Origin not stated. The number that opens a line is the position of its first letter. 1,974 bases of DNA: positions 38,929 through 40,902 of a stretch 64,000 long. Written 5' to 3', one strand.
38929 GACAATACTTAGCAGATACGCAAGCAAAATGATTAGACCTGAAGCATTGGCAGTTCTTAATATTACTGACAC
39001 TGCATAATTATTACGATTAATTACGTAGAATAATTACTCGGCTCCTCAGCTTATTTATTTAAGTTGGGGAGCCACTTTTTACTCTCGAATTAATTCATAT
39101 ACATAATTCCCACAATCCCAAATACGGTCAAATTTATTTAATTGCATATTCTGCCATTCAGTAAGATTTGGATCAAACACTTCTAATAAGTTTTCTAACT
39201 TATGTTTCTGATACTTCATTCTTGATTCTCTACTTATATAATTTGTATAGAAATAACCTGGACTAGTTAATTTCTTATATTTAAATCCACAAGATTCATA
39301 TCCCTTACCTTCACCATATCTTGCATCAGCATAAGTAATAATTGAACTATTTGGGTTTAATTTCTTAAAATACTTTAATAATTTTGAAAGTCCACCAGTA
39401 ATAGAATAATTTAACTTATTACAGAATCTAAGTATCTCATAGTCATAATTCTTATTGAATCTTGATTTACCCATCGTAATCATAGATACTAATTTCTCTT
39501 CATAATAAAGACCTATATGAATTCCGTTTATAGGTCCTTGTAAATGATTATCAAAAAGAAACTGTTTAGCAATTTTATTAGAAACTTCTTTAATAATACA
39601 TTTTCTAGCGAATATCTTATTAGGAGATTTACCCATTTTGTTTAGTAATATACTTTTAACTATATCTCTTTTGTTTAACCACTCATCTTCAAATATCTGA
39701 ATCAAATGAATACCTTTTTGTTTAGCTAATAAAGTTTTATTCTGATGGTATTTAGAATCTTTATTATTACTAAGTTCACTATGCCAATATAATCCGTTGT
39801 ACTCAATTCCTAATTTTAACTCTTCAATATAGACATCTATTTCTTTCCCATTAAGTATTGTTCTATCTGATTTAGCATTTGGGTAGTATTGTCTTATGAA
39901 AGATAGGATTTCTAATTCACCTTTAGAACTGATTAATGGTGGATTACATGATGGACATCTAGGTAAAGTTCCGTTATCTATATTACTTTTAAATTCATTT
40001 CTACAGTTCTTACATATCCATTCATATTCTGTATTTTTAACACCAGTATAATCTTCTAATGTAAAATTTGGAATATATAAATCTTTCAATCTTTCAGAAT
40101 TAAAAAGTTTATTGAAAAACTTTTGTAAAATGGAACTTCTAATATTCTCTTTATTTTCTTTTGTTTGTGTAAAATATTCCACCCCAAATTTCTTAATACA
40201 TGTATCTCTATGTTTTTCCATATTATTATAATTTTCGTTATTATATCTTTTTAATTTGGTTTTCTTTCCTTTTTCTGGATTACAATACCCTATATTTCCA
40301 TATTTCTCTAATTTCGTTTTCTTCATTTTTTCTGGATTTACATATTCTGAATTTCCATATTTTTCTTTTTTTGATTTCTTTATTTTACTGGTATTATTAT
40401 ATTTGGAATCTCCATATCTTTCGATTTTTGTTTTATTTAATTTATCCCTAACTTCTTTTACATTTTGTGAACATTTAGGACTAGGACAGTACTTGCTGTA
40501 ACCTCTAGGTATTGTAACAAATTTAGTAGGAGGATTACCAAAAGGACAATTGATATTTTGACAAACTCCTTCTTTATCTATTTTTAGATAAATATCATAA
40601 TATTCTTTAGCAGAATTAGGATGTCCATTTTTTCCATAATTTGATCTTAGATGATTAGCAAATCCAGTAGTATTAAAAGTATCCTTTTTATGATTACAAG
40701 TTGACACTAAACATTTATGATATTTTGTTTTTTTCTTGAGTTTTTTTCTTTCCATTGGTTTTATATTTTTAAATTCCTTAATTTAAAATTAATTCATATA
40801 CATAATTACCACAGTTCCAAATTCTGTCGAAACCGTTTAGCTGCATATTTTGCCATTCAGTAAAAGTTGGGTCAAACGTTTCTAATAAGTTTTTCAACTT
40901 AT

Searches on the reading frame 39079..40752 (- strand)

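Call 48: search_protein_families(library=phrogs, proteins=[window:39079-40752:-], max_evalue=0.001)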
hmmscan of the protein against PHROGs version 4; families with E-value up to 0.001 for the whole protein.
window:39079-40752:- (557 aa): 5 families
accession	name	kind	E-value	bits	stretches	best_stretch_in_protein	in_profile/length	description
phrog_3339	-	DNA, RNA and nucleotide metabolism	3.6e-113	380.5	1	49-556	35-535/536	homing endonuclease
phrog_559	-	DNA, RNA and nucleotide metabolism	9.5e-98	329.5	1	11-554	114-599/607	HNH endonuclease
phrog_29804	-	unknown function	1.5e-43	150.6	1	262-555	238-531/534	-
phrog_9902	-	unknown function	1.4e-05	25.7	1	262-397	68-195/210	-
phrog_4875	-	unknown function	0.00015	22.9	1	239-279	7-46/77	-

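Call 49: search_protein_families(library=pfam, proteins=[window:39079-40752:-], max_evalue=0.001)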
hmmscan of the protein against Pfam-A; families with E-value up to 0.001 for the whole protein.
window:39079-40752:- (557 aa): 2 families
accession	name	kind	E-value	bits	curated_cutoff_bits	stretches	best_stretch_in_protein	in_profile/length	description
PF24308.1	DUF7487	-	6.7e-07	29.9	27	1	160-236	1-81/220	Family of unknown function (DUF7487)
PF14311.12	DUF4379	-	8.3e-06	26.4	24.5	1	233-270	16-54/56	Probable Treble clef zinc finger domain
